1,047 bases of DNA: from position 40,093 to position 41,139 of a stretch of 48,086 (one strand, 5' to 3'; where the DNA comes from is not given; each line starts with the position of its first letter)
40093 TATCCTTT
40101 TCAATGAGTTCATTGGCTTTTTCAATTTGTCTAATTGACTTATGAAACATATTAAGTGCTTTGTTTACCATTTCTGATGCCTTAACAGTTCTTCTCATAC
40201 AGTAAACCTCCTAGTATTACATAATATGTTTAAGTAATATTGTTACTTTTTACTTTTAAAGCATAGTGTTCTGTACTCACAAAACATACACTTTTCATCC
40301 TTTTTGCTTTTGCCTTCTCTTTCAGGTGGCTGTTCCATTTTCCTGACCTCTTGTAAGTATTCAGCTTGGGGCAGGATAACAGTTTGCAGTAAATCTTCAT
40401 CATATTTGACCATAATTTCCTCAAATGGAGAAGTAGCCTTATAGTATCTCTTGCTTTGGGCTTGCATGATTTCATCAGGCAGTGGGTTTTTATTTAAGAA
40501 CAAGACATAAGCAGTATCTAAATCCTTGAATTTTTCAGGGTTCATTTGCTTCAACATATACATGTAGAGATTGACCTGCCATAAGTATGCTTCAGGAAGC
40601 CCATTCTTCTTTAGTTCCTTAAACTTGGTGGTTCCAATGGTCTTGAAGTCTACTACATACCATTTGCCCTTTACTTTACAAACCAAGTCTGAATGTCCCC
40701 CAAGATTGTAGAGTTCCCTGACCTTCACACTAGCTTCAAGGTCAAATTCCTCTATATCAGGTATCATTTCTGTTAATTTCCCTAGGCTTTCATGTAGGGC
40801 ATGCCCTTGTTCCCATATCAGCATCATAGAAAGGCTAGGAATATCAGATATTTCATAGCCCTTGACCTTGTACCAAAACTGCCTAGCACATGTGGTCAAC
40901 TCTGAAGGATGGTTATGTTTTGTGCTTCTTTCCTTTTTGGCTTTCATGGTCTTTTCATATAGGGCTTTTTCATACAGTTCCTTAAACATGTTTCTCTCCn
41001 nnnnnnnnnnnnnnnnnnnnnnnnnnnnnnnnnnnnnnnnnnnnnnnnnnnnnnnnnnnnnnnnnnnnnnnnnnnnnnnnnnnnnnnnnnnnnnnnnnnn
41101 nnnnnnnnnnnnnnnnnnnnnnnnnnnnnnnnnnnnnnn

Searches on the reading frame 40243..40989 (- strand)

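Call 11: search_protein_families(library=pfam, proteins=[window:40243-40989:-], max_evalue=0.01)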
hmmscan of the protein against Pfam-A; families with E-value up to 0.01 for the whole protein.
window:40243-40989:- (248 aa): 2 families
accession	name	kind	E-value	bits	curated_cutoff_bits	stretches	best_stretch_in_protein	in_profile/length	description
PF12705.13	PDDEXK_1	-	2.8e-13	50.8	22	1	26-243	59-246/247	PD-(D/E)XK nuclease superfamily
PF01930.23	Cas_Cas4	-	7.9e-05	23.2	22.7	0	31-150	8-96/160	Domain of unknown function DUF83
